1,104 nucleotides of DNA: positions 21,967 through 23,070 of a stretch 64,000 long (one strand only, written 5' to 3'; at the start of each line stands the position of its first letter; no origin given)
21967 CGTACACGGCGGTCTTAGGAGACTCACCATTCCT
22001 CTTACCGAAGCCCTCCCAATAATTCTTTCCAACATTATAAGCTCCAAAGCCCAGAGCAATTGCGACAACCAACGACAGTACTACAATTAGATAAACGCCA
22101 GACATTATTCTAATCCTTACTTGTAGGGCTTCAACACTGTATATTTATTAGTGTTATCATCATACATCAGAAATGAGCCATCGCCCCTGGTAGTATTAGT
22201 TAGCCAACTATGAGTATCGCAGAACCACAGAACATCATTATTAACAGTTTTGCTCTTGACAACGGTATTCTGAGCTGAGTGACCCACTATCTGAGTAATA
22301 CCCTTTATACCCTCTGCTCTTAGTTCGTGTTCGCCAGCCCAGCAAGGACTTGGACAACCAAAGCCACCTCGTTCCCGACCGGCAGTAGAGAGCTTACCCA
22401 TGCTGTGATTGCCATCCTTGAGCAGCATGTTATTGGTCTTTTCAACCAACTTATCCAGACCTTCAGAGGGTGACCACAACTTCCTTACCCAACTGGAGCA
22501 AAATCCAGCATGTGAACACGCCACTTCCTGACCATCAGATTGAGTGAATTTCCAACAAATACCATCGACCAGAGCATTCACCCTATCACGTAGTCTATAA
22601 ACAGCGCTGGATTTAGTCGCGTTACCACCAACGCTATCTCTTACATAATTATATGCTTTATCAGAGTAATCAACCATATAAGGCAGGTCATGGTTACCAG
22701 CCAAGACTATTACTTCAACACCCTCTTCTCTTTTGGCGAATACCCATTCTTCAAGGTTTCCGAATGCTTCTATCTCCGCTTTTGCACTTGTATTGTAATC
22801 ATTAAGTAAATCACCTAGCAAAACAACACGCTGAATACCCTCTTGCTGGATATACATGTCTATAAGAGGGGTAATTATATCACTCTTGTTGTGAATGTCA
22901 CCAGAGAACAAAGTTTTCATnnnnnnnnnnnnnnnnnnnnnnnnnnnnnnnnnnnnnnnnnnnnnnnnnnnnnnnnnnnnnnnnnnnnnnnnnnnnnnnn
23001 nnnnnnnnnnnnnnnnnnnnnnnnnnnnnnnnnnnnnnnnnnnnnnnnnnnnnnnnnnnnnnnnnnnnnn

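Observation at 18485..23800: tRNA island interleaved with a nucleotidyltransferase, a calcineurin-type phosphoesterase and a deoxyribosyltransferase-like gene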

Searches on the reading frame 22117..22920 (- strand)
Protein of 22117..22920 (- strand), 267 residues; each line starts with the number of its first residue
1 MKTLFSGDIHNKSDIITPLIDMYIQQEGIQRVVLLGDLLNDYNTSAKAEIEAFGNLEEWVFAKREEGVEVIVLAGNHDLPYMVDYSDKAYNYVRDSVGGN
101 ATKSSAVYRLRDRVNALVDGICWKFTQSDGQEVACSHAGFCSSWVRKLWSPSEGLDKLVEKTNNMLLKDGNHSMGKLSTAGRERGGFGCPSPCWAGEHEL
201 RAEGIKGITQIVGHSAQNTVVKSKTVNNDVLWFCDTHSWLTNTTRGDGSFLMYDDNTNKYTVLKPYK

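Call 4: search_protein_families(library=pfam, proteins=[window:22117-22920:-], max_evalue=0.1)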
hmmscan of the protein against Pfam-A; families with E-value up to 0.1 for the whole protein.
window:22117-22920:- (267 aa): 2 families
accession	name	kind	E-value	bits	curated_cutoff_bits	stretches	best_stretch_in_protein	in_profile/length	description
PF00149.33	Metallophos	-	2.6e-08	35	21.5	1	1-144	1-117/191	Calcineurin-like phosphoesterase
PF12850.12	Metallophos_2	-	0.0081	16.6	27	1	1-91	1-60/154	Calcineurin-like phosphoesterase superfamily domain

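Call 5: search_protein_families(library=phrogs, proteins=[window:22117-22920:-], max_evalue=0.01)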
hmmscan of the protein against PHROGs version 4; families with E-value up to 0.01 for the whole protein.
window:22117-22920:- (267 aa): 2 families
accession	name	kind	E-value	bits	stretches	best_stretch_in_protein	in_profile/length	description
phrog_1649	-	other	2.3e-06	27.5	1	1-123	36-140/308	metallo-phosphoesterase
phrog_100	-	DNA, RNA and nucleotide metabolism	0.0031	17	1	24-92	63-129/989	SbcD-like subunit of palindrome specific endonuclease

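Call 12: search_solved_structures(query=window:22117-22920:-, max_evalue=10, show_alignments=2)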
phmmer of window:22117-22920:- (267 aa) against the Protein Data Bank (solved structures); distinct sequences matched with E-value up to 10: 10.
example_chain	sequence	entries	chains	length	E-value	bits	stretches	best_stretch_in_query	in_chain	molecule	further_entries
8c5h_N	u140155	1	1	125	0.05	16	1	194-250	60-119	NbSyt1 nanobody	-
1su1_A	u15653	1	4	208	0.17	14.3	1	1-54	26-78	Hypothetical protein yfcE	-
6nvo_A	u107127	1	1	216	0.22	13.9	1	19-78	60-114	Nuclease MPE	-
6nvp_A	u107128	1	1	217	0.22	13.9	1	19-78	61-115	Nuclease MPE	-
1xyz_A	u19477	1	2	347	0.4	13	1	225-259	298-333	1,4-BETA-D-XYLAN-XYLANOHYDROLASE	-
5bop_A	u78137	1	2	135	0.51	12.7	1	179-257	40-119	Nanobody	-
5nbq_G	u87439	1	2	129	0.65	12.3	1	55-122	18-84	Outer surface protein E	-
5c9e_A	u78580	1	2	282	0.68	12.3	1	24-89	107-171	SepL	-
5nbq_H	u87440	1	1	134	0.72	12.2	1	55-122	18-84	Outer surface protein E,Outer surface protein E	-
9cm0_0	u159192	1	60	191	1.1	11.6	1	16-76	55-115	Novel designed icosahedral nanoparticle I3-A7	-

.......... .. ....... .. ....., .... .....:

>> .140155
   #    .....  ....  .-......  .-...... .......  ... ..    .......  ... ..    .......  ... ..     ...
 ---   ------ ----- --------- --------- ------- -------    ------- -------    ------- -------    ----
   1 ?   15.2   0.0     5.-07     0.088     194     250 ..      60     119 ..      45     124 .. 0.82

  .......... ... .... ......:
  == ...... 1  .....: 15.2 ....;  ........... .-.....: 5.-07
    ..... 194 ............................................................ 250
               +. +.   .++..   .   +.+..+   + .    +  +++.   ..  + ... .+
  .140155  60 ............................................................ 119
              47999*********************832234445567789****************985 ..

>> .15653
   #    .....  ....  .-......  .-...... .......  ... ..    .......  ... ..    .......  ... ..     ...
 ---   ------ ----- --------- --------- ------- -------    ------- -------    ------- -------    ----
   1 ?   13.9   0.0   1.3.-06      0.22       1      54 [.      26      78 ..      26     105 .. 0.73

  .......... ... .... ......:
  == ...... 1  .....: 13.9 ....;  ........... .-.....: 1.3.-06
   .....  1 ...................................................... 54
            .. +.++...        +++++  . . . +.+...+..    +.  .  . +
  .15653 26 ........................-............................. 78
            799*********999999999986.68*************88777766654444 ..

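Call 14: find_homologous_proteins(query=window:22117-22920:-, max_evalue=0.001)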
Query window:22117-22920:- (267 aa): 35 proteins with E <= 0.001 among 482 candidates.
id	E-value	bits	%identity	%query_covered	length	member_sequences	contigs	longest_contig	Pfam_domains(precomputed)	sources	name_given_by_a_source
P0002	5.2e-180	615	99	100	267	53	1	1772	PF00149.34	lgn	-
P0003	1.9e-116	406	92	78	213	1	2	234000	PF00149.34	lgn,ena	-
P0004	9.4e-69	250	49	99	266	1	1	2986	PF00149.34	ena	-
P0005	8.1e-68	247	48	99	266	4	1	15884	PF00149.34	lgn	-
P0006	3.1e-67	245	48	99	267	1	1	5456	PF00149.34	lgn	-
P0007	3.4e-67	245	47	99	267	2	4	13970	PF00149.34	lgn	-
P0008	8.4e-67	243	45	99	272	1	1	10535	PF00149.34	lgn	-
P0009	5.8e-66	241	46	99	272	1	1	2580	PF00149.34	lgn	-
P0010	1.4e-65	239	46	99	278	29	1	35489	PF00149.34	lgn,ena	-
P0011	1.9e-65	239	47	98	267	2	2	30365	PF00149.34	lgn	-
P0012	2.8e-64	235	44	99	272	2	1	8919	PF00149.34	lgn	-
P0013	3.1e-64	235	47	99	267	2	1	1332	PF00149.34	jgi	jgi:hypothetical protein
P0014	1.9e-63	232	44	99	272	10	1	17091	PF00149.34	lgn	-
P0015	3.5e-62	228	43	99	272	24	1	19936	PF00149.34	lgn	-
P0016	7.8e-61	224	43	99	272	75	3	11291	PF00149.34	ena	-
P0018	1.9e-55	206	42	98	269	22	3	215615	PF00149.34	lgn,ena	-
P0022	6.4e-33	132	37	95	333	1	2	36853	PF00149.34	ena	-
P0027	4.5e-29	120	34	94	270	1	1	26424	PF00149.34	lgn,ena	-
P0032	1.2e-11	62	29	98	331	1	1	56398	-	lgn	-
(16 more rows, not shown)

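Call 17: find_encoding_contigs(protein=P0018, flank=8000, max_places=2)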
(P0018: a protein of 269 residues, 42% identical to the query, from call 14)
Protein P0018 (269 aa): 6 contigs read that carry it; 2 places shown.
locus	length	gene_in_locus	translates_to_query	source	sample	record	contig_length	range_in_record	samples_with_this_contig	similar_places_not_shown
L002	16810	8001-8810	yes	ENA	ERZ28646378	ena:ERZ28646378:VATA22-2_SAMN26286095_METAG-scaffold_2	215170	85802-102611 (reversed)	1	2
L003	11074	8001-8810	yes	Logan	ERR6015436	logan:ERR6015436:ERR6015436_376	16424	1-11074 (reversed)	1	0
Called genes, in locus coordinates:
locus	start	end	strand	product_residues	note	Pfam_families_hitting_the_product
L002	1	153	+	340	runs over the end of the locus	PF13462:Thioredoxin_4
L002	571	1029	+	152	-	-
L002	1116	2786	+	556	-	-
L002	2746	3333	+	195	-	-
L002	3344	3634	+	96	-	-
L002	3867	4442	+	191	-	-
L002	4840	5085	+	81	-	-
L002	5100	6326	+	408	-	PF01385:OrfB_IS605, PF07282:Cas12f1-like_TNB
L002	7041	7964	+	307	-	-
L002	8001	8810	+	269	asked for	PF00149:Metallophos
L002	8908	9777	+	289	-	-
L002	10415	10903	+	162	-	PF09424:YqeY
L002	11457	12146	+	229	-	-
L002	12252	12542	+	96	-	-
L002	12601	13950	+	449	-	PF04203:Sortase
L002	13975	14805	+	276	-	-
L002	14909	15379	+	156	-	-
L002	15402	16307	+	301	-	-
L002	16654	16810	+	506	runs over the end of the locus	-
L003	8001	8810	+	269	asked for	PF00149:Metallophos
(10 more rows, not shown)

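Call 18: find_encoding_contigs(protein=P0010, flank=8000, max_places=2)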
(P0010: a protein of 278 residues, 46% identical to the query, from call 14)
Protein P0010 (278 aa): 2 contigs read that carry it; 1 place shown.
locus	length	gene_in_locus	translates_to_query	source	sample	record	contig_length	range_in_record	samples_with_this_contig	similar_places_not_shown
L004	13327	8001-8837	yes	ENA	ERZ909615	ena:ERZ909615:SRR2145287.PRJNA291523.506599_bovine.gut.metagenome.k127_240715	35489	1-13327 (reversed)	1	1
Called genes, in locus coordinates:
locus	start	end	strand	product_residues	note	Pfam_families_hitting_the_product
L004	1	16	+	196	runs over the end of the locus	-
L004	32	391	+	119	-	PF11753:DUF3310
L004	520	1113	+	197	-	-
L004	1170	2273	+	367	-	PF13462:Thioredoxin_4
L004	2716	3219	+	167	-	-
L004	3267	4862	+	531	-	-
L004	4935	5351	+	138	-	-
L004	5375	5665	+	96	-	-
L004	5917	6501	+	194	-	-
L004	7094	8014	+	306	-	PF18143:HAD_SAK_2 (weak)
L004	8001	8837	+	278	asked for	PF00149:Metallophos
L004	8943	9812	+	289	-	-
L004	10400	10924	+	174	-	PF12957:DUF3846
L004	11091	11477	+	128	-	-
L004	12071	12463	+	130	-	PF09424:YqeY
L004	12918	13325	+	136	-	?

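Call 19: find_encoding_contigs(protein=P0022, flank=8000, max_places=2)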
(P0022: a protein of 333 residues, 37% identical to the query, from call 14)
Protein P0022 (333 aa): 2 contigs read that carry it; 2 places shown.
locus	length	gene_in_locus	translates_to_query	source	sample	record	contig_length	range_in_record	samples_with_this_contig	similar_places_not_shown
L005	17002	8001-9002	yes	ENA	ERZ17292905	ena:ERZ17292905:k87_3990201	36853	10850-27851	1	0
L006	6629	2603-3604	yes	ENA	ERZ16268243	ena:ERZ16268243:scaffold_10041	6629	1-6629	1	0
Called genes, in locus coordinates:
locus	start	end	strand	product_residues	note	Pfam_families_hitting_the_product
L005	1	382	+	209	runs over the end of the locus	-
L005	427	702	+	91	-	-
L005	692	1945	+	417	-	-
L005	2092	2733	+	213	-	-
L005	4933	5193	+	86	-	-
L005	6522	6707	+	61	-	-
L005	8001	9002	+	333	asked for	PF00149:Metallophos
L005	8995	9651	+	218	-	-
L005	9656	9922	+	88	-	-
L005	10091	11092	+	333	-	-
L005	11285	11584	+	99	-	-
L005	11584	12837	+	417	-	PF04203:Sortase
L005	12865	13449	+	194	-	-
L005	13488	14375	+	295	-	-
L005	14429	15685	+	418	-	PF05103:DivIVA (weak)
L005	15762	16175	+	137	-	-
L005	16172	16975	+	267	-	-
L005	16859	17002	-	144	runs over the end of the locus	-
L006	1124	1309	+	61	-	-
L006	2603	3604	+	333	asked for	PF00149:Metallophos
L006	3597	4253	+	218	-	-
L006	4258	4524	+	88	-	-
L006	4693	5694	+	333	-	-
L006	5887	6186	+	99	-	-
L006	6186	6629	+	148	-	?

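Call 20: find_encoding_contigs(protein=P0032, flank=8000, max_places=2)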
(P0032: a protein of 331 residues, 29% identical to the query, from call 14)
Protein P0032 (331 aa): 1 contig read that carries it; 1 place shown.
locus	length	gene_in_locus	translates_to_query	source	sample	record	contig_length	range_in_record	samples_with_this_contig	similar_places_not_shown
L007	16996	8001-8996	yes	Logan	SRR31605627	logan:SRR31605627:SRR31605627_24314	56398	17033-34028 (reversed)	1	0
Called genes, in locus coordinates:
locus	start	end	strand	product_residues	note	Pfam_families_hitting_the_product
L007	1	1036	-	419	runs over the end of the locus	PF12846:AAA_10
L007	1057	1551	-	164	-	-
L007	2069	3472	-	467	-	-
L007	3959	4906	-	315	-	PF00482:T2SSF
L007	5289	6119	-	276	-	PF03372:Exo_endo_phos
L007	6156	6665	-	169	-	PF02661:Fic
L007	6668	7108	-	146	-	PF10686:YAcAr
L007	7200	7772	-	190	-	-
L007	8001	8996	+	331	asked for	-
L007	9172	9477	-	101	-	-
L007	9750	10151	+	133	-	-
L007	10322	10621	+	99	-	-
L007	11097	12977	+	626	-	PF02195:ParB_N (weak)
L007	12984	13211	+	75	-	-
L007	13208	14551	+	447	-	PF20691:TAGT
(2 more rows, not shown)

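Call 26: search_protein_families(library=pfam, proteins=[L002:7041-7964:+, L004:7094-8014:+, L002:8908-9777:+, L002:10415-10903:+, L005:8995-9651:+, L005:10091-11092:+, L002:11457-12146:+], max_evalue=0.1)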
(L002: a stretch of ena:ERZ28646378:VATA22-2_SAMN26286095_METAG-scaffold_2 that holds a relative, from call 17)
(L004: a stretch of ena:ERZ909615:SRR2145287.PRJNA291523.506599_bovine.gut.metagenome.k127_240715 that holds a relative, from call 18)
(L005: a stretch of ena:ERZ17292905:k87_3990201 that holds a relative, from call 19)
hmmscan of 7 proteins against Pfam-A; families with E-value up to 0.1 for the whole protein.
L002:7041-7964:+ (307 aa): 2 families
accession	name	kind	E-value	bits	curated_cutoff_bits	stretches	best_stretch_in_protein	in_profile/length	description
PF18143.6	HAD_SAK_2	-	5.7e-05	23.9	27.5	1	6-174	1-137/139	HAD domain in Swiss Army Knife RNA repair proteins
PF10309.14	NCBP3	-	0.085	13.1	28.9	0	127-141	31-45/59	Nuclear cap-binding protein subunit 3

L004:7094-8014:+ (306 aa): 1 family
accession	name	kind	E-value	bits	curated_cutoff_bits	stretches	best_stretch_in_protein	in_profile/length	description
PF18143.6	HAD_SAK_2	-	2.6e-05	25.1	27.5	1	6-175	1-138/139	HAD domain in Swiss Army Knife RNA repair proteins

L002:8908-9777:+ (289 aa): 2 families
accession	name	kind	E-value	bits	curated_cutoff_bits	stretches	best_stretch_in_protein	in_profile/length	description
PF16731.10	GARP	-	0.018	15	27.4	1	63-104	60-101/193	Glutamic acid/alanine-rich protein of Trypanosoma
PF15576.11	DUF4661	-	0.073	13.4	27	0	44-116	83-158/253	Domain of unknown function (DUF4661)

L002:10415-10903:+ (162 aa): 2 families
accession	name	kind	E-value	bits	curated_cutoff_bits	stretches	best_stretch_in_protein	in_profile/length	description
PF09424.15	YqeY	-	2.9e-16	60.3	27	1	6-161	3-141/143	Yqey-like protein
PF20000.4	fvmX2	-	0.057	13.3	27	1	46-146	146-244/261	FtsH ternary system domain X2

L005:8995-9651:+ (218 aa): 0 families

L005:10091-11092:+ (333 aa): 0 families

L002:11457-12146:+ (229 aa): 0 families

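Call 49: search_dna_similar(query=window:22117-22920:-, collection=phages, mode=protein, max_evalue=0.001, max_rows=25)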
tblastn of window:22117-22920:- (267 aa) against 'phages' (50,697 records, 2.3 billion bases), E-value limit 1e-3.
No match.

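Call 51: predict_structure(alignment_id=A4)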
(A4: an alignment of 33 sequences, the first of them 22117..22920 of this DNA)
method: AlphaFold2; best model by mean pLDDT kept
length: 267 residues; sequences in the alignment: 33
mean_pLDDT: 91.1   pTM: 0.92
mean pLDDT of the five models: 91.1, 91.1, 89.3, 89.2, 89.1
residues with pLDDT >= 90: 196; 70-90: 57; 50-70: 13; < 50: 1
segments of 3 or more residues with pLDDT < 50: none
pLDDT, mean of each block of 10 residues (from residue 1): 96 94 97 96 86 97 98 95 83 73 74 95 97 98 92 94 82 84 91 96 96 94 96 89 83 97 84
secondary structure, 60 per line:
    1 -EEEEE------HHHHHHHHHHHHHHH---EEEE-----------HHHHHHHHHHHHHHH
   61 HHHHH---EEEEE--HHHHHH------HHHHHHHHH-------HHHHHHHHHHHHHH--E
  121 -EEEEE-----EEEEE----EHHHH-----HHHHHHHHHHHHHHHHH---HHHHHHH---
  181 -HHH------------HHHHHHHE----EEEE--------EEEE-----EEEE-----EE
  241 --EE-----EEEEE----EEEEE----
elements in order: E2-6 H13-27 E31-34 H46-65 E69-73 H76-81 H88-96 H104-117 E122-126 E132-136 H142-145 H151-167 H171-177 H197-203 E209-212 E221-224 E230-233 E250-254 E259-263

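Call 54: fold_search(model_id=the predicted structure, library=pdb)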
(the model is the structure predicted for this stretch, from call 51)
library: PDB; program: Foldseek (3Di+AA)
matches with E <= 10: 1169; with E <= 0.001: 84
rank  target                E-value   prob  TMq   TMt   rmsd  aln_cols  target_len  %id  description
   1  9ojd_A                1.0e-07  1.00  0.45  0.45   8.4       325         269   13  Crystal structure of E. coli diadenosine tetraphosphate hydrolase (ApaH) (released 2025-09-03)
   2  2dfj_A                1.3e-07  1.00  0.47  0.47   7.2       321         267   15  Crystal Structure of the Diadenosine Tetraphosphate Hydrolase from Shigella flexneri 2a (released 2006-12-05)
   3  3qfn_A                1.6e-07  1.00  0.46  0.49   8.6       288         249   14  Crystal structure of Streptococcal asymmetric Ap4A hydrolase and phosphodiesterase Spr1479/SapH in complex with inorga (released 2011-08-24)
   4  9oly_A                1.9e-07  1.00  0.46  0.46   7.5       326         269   13  Crystal structure of E. coli ApaH D37A mutant, apo form (released 2025-09-03)
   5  1v73                  6.0e-07  1.00  0.51  0.43   8.7       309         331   16  Crystal Structure of Cold-Active Protein-Tyrosine Phosphatase of a Psychrophile Shewanella SP. (released 2005-03-01)
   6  3h64_D                6.4e-07  1.00  0.45  0.40   7.4       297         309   13  Catalytic domain of human Serine/Threonine Phosphatase 5 (PP5c) with two Mn2+ atoms complexed with endothall (released 2009-09-29)
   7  5wly                  7.2e-07  1.00  0.43  0.50  10.9       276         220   13  E. coli LpxH- 8 mutations (released 2018-04-11)
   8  5hpe                  1.0e-06  1.00  0.46  0.39   7.3       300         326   13  Phosphatase domain of PP5 bound to a phosphomimetic Cdc37 substrate peptide (released 2016-07-27)
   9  4ja9                  1.2e-06  1.00  0.51  0.33   7.2       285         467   13  Rat PP5 apo (released 2014-02-19)
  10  5ui1_C                1.8e-06  1.00  0.50  0.44   7.1       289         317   14  Crystal Structure of Human Protein Phosphatase 5C (PP5C) in complex with a triazole inhibitor (released 2018-01-17)
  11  5ui1_D                1.8e-06  1.00  0.48  0.43   7.4       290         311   13  Crystal Structure of Human Protein Phosphatase 5C (PP5C) in complex with a triazole inhibitor (released 2018-01-17)
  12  3qfm_A                2.5e-06  1.00  0.50  0.52   6.2       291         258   13  Crystal structure of Streptococcal asymmetric Ap4A hydrolase and phosphodiesterase Spr1479/SapH (released 2011-08-24)
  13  4zvz_B                2.5e-06  1.00  0.46  0.41   7.3       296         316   13  Co-crystal structures of PP5 in complex with 5-methyl-7-oxabicyclo[2.2.1]heptane-2,3-dicarboxylic acid (released 2016-04-27)
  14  4zvz_A                4.0e-06  1.00  0.45  0.41   7.8       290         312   14  Co-crystal structures of PP5 in complex with 5-methyl-7-oxabicyclo[2.2.1]heptane-2,3-dicarboxylic acid (released 2016-04-27)
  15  2z72                  4.3e-06  1.00  0.49  0.41   8.0       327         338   14  New Structure Of Cold-Active Protein Tyrosine Phosphatase At 1.1 Angstrom (released 2008-07-29)
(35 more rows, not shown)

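Call 74: search_protein_families(library=ncbifam, proteins=[window:22117-22920:-, L002:7041-7964:+], max_evalue=0.01)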
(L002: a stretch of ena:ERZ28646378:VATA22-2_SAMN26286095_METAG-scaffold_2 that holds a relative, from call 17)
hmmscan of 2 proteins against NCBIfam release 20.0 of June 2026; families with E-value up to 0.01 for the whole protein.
window:22117-22920:- (267 aa): 5 families
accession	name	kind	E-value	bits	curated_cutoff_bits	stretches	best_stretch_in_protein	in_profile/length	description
TIGR04123.1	P_estr_lig_assc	hypoth_equivalog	2e-05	24.1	150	1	22-79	58-110/207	ligase-associated DNA damage response endonuclease PdeM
TIGR03729.1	acc_ester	subfamily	0.00015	21.3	148.25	1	13-84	18-78/239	putative phosphoesterase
NF041031.1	Mre11_Sulfo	equivalog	0.00031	20.1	500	1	14-82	26-89/374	DNA double-strand break repair protein Mre11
TIGR00040.1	yfcE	subfamily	0.0028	17.7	56.25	0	1-79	1-63/158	YfcE family phosphodiesterase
NF008206.2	PRK10966.1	equivalog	0.0099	15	450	0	23-113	34-122/380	exonuclease subunit SbcD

L002:7041-7964:+ (307 aa): 0 families

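Call 75: search_protein_families(library=padloc, proteins=[window:22117-22920:-, L002:7041-7964:+], max_evalue=0.01)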
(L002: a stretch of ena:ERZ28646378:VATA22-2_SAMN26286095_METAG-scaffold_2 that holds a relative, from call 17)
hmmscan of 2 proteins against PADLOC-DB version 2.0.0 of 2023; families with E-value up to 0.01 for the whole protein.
window:22117-22920:- (267 aa): 0 families

L002:7041-7964:+ (307 aa): 0 families

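Call 81: find_related_loci(query=A4, collection=viral_contigs, flank=8000)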
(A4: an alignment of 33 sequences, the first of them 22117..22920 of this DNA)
Query A4 (267 aa) in viral_contigs; peptide patterns used: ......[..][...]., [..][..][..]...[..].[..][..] (x = any residue, [..] = any of these).
143 stretches matched a pattern; 42 encode a relative of the query (tblastn E <= 1e-3); 42 distinct loci.
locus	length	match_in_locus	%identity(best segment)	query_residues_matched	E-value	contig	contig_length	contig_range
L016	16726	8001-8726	30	1-255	2e-23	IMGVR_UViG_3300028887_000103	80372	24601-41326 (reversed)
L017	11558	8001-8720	29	1-254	2e-19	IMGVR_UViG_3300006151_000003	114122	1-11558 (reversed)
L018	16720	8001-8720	29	1-254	2e-19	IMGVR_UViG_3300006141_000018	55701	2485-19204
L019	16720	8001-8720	29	1-254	2e-19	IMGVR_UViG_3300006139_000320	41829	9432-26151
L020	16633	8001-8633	26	1-217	1e-14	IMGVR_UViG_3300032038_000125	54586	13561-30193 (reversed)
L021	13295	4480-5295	26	1-251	2e-12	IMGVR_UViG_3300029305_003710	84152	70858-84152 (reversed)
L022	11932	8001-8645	28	1-238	9e-12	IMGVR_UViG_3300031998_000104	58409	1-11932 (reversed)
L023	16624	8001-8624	26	1-224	2e-11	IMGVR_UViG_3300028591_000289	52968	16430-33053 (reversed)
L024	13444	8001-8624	29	2-227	4e-11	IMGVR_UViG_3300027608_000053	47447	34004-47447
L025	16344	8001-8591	26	24-224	6e-11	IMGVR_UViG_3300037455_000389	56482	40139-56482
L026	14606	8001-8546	28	29-232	4e-10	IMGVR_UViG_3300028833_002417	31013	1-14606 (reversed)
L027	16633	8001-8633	28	32-239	5e-10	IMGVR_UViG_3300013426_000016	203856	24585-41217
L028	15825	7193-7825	28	32-239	5e-10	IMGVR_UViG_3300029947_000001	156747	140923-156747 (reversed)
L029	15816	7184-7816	28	32-239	5e-10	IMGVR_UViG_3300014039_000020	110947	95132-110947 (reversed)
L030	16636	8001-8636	25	2-231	7e-10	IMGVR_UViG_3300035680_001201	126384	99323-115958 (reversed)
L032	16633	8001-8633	26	1-220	8e-9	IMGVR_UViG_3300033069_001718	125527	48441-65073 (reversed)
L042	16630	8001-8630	23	3-219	4e-8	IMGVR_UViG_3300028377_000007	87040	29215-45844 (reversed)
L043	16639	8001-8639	27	4-234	7e-8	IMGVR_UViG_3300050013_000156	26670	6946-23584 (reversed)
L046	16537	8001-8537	26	29-215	3e-7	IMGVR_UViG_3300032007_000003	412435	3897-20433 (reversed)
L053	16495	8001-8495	23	1-167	2e-5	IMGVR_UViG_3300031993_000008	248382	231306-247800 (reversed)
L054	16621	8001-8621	26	3-218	3e-5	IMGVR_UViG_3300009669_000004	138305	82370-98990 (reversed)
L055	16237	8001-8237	30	1-86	8e-5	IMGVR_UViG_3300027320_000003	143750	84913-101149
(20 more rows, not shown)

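Call 85: search_protein_families(library=pfam, alignment_id=A7, max_evalue=0.001)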
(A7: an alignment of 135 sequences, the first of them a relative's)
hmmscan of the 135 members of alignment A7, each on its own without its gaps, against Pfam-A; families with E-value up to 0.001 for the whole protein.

A. member 1, L016:7192-7407:+ (71 aa): 0 families

B. families by the number of members that match (of 135 scanned): 73 families (the first 25 are shown)
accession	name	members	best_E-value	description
PF00574.28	CLP_protease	5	1.3e-28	Clp protease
PF25145.1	NfeD1b_N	4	0.00034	NfeD1b, N-terminal domain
PF16724.11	T4-gp15_tss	3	1.3e-22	T4-like virus Myoviridae tail sheath stabiliser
PF09511.15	RNA_lig_T4_1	3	2.8e-16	RNA ligase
PF13395.12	HNH_4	3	4.4e-09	HNH endonuclease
PF07883.17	Cupin_2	3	5.2e-09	Cupin domain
PF14279.12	HNH_5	3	3.6e-08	HNH endonuclease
PF01844.29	HNH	3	7.2e-07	HNH endonuclease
PF00190.28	Cupin_1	3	1.6e-06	Cupin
PF11913.13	DUF3431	2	2.5e-29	Protein of unknown function (DUF3431)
PF13392.12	HNH_3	2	2.4e-14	HNH endonuclease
PF07463.16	NUMOD4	2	2.9e-14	NUMOD4 motif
PF10544.15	T5orf172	2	3.9e-12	T5orf172 domain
PF13455.12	MUG113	2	4.4e-10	Meiotically up-regulated gene 113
PF00005.33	ABC_tran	2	5.8e-10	ABC transporter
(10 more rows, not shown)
